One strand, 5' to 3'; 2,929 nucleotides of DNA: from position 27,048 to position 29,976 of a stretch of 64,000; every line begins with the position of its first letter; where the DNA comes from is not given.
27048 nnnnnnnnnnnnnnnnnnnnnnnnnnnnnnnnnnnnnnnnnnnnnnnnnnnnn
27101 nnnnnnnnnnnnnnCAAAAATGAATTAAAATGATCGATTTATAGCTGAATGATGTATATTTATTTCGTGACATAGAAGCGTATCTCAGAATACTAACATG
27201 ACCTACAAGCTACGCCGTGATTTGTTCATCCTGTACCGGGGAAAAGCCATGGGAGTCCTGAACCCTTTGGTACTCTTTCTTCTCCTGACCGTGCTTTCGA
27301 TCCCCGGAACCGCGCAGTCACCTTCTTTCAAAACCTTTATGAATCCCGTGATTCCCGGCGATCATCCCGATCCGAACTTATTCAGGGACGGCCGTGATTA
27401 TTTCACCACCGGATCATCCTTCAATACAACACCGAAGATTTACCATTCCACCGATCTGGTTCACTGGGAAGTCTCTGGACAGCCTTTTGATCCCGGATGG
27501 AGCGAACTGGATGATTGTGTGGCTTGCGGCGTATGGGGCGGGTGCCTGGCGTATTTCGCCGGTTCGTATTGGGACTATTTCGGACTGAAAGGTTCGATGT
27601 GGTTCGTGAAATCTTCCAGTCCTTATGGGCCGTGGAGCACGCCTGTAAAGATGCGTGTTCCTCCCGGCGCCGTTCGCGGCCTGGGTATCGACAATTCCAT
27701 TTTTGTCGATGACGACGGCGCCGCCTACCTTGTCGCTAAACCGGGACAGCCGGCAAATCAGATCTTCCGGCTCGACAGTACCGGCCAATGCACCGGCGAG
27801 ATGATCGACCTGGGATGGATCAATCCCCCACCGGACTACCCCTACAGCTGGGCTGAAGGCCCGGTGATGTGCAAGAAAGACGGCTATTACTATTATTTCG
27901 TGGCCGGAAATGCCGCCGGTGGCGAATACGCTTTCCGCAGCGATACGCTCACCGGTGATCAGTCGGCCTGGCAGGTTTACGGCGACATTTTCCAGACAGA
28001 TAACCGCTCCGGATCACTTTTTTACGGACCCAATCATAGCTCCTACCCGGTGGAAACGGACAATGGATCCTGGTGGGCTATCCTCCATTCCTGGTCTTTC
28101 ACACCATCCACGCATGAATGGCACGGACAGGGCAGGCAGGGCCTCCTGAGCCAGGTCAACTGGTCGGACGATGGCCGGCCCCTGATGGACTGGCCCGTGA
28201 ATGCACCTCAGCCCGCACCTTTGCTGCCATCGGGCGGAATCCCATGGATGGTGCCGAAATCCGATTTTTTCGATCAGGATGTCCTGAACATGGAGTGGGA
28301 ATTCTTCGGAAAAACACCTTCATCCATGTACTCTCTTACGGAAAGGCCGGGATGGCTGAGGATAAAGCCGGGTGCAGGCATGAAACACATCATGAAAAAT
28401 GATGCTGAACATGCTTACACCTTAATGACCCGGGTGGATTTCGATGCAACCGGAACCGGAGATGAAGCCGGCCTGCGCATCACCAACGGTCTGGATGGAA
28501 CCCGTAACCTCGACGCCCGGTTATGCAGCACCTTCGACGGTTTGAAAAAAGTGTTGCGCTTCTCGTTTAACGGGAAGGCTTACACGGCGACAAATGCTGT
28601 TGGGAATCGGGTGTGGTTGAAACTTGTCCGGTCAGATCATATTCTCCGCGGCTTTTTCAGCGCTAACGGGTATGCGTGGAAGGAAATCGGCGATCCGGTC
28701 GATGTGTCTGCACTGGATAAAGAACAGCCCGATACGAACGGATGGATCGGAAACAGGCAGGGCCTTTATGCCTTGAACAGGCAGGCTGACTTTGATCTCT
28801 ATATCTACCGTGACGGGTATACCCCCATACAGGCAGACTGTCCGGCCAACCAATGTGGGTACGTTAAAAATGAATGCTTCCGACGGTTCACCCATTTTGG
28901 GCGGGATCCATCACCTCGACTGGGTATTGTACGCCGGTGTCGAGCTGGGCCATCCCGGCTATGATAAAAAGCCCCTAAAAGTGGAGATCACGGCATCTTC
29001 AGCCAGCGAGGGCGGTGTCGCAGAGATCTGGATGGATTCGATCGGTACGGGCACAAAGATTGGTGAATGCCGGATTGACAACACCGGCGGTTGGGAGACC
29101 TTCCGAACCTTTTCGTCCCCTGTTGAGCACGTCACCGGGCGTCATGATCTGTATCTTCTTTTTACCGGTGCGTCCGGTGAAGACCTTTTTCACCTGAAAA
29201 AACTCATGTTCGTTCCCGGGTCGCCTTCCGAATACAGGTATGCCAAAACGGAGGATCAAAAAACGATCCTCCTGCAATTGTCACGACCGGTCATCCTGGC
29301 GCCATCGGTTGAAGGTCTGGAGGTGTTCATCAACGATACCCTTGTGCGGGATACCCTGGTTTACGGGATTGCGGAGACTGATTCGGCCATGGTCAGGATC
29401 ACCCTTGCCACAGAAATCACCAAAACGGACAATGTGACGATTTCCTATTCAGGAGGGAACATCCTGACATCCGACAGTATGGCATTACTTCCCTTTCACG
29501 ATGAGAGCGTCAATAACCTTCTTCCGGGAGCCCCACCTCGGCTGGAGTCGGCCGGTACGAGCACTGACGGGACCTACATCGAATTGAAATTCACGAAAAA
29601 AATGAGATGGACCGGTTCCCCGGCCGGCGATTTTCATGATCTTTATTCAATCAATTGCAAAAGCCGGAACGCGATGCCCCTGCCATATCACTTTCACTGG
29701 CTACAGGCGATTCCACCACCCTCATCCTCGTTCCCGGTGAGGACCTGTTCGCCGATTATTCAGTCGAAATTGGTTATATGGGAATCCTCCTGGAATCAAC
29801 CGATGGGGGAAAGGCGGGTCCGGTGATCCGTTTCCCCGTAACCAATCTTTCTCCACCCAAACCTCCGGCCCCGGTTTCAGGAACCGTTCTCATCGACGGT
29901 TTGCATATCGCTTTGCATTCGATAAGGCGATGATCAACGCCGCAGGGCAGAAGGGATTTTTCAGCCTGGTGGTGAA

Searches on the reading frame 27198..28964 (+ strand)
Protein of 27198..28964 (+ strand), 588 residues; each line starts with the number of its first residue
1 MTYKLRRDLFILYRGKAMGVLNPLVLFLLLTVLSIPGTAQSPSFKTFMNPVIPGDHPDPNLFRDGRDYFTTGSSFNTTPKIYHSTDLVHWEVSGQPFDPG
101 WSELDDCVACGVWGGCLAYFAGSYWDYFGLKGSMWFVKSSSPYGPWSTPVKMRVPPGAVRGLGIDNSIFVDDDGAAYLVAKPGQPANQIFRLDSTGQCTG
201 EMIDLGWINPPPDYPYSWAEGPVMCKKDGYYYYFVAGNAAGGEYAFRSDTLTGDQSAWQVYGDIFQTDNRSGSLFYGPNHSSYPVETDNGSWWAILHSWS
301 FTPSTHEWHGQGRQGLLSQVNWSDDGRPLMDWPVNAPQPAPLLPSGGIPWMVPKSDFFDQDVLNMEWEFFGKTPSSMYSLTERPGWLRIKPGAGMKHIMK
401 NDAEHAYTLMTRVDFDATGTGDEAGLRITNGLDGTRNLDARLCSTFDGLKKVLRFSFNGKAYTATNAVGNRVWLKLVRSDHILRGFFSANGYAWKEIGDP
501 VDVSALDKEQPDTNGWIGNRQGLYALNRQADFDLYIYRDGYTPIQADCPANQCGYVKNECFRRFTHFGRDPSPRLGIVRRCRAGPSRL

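Call 40: search_protein_families(library=pfam, proteins=[window:27198-28964:+], max_evalue=0.00001)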
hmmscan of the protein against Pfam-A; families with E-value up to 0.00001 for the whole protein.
window:27198-28964:+ (588 aa): 2 families
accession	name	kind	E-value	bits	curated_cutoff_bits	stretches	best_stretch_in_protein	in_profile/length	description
PF04616.20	Glyco_hydro_43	-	5.5e-43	147.8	32.2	1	48-328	2-288/288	Glycosyl hydrolases family 43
PF17851.8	GH43_C2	-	4.3e-18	66.2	22.7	1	356-537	2-202/203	Beta xylosidase C-terminal Concanavalin A-like domain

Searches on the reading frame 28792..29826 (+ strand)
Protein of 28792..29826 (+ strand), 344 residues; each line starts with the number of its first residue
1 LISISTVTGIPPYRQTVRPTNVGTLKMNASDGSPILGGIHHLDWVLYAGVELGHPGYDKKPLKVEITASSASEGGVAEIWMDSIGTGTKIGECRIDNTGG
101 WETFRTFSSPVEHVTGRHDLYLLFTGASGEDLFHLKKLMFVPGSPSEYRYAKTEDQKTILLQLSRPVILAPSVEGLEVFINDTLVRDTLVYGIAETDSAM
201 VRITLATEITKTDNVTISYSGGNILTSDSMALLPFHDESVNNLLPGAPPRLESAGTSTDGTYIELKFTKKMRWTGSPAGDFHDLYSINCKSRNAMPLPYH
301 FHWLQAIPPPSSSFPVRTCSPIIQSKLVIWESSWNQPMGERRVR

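Call 40: search_protein_families(library=pfam, proteins=[window:28792-29826:+], max_evalue=0.00001)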
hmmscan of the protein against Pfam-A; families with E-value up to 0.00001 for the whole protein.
window:28792-29826:+ (344 aa): 1 family
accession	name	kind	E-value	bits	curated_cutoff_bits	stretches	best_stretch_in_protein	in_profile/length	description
PF03422.21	CBM_6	-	1.9e-17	64.2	28.9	1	24-140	13-123/125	Carbohydrate binding module (family 6)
